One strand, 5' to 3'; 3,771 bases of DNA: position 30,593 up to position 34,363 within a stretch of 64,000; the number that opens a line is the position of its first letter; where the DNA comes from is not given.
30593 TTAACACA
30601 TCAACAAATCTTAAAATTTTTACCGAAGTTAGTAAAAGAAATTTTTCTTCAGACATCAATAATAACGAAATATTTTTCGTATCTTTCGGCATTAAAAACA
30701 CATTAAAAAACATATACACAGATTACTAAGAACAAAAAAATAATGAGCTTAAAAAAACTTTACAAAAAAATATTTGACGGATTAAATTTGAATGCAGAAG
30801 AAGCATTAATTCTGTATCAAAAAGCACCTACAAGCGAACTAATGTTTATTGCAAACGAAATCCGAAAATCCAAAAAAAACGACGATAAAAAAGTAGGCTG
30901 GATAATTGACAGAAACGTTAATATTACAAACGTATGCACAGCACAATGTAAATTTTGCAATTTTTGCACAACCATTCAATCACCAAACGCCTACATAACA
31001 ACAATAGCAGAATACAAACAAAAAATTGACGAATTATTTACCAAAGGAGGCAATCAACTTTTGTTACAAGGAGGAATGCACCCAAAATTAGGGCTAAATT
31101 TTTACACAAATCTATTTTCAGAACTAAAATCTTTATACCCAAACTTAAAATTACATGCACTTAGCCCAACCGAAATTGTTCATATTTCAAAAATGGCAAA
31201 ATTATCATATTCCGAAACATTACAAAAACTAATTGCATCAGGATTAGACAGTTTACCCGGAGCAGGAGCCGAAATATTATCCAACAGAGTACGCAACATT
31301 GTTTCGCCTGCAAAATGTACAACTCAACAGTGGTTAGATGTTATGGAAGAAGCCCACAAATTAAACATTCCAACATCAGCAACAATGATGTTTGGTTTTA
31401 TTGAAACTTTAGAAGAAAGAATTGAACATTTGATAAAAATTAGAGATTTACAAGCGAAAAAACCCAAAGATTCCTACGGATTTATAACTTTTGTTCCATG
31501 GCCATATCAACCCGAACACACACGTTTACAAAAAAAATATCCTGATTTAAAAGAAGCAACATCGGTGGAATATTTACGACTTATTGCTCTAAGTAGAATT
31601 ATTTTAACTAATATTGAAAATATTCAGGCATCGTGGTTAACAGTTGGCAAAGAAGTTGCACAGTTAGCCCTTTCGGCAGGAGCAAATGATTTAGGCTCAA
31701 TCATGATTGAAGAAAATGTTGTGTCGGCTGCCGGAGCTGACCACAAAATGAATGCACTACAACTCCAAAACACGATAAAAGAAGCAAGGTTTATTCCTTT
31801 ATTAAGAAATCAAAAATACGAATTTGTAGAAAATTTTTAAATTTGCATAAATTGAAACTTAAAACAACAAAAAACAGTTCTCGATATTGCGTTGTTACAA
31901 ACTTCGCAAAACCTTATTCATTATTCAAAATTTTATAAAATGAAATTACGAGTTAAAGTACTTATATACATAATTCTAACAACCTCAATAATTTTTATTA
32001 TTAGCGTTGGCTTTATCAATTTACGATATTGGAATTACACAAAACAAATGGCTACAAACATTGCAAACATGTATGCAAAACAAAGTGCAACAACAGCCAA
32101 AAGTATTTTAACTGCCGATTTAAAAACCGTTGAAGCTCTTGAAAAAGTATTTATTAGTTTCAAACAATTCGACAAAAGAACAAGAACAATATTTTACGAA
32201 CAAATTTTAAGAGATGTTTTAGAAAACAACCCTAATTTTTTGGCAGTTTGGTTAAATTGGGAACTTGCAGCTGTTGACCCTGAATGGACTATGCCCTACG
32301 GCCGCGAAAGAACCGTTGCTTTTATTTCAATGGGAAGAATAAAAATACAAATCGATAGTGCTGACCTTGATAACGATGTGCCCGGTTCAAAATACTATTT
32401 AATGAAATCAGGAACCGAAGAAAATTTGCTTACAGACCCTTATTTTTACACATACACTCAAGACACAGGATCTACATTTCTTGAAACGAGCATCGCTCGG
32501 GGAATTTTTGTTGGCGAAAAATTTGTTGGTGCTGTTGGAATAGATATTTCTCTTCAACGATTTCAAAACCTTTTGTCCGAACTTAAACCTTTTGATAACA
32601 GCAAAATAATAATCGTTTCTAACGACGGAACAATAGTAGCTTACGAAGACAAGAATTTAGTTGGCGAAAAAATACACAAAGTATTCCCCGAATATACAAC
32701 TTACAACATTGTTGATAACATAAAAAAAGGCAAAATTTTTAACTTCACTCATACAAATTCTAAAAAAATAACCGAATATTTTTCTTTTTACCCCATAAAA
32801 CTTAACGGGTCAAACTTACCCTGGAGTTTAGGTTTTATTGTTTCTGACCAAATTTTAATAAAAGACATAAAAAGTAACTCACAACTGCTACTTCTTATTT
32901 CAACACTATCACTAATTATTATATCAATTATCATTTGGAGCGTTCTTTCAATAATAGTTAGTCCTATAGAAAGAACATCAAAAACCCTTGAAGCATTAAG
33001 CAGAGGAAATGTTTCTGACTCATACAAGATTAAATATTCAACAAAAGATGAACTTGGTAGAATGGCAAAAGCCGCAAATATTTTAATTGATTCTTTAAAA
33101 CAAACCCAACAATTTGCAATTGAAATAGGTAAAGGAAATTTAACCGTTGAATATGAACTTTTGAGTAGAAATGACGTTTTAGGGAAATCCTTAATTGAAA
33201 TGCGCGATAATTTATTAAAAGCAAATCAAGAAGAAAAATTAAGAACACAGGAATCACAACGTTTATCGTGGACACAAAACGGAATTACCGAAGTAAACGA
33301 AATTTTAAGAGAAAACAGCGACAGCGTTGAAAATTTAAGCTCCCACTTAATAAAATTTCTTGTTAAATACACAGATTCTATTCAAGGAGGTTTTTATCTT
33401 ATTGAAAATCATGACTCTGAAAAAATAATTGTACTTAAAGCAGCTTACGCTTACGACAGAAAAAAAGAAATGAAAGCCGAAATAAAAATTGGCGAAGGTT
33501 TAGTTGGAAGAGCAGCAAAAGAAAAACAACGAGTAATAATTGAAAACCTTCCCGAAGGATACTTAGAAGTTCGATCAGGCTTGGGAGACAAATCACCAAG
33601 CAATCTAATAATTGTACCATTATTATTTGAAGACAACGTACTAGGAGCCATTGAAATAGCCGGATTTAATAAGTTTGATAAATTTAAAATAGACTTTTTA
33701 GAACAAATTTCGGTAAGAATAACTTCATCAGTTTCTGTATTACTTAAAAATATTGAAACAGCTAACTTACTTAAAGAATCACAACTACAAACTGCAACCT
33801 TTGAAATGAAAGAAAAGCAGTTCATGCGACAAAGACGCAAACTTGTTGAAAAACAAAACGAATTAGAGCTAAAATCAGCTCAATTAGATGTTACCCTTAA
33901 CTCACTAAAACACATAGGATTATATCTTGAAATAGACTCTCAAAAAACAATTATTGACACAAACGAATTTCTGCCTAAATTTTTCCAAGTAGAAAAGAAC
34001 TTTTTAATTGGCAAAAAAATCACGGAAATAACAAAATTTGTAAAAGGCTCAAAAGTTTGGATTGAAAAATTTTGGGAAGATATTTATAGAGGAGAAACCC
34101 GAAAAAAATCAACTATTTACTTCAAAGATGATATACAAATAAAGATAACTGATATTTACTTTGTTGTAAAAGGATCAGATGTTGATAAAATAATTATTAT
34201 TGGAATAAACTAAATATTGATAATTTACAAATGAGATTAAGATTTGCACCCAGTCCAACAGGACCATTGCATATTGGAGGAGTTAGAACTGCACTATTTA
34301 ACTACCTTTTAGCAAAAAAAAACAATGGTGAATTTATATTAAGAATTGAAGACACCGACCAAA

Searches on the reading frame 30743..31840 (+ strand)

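Call 99: search_protein_families(library=pfam, proteins=[window:30743-31840:+], max_evalue=0.0001)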
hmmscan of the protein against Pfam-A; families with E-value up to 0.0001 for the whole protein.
window:30743-31840:+ (365 aa): 2 families
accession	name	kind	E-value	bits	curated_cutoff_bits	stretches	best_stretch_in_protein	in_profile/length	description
PF19288.4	CofH_C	-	2.4e-51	173.2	27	1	245-363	2-120/125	CofH/MqnC C-terminal region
PF04055.27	Radical_SAM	-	6.9e-17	62.6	29.5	1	59-230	1-163/166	Radical SAM superfamily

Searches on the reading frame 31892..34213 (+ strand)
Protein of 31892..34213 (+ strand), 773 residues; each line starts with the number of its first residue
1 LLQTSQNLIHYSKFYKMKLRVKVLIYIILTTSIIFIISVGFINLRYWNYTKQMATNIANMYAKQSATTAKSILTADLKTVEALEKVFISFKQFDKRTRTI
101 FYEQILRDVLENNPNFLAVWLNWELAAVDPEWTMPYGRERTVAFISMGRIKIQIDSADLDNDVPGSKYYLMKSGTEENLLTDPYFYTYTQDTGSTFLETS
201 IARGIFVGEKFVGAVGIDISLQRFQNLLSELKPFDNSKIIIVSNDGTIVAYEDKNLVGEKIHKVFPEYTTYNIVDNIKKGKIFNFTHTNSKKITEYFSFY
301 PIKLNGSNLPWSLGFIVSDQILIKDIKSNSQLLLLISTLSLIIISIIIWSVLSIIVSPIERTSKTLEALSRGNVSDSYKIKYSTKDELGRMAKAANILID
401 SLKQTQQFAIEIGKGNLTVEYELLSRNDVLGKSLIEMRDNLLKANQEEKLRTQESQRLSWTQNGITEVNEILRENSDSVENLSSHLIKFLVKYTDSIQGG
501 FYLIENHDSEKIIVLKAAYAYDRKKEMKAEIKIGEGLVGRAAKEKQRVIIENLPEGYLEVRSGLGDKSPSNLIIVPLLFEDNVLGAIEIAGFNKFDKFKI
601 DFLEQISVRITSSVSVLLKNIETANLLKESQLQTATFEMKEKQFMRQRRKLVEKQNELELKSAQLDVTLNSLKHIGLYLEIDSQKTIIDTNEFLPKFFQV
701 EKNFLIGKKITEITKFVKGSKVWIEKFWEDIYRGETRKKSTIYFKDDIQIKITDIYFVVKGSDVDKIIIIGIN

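Call 99: search_protein_families(library=pfam, proteins=[window:31892-34213:+], max_evalue=0.0001)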
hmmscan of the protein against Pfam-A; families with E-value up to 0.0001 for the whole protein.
window:31892-34213:+ (773 aa): 5 families
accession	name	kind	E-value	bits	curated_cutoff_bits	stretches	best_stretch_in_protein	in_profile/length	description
PF13185.12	GAF_2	-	4.1e-14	53.4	28.6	1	478-607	3-128/136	GAF domain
PF02743.24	dCache_1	-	3.5e-12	46.8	45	1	181-314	108-238/240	Cache domain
PF00672.30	HAMP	-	4.8e-06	27.2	25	0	354-403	5-52/53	HAMP domain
PF01590.32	GAF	-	1.1e-05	26.4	22.4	1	525-610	43-129/133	GAF domain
PF22673.2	MCP-like_PDC_1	-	3.9e-05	24.5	27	0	102-226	1-113/113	Methyl-accepting chemotaxis protein-like, first PDC sensor domain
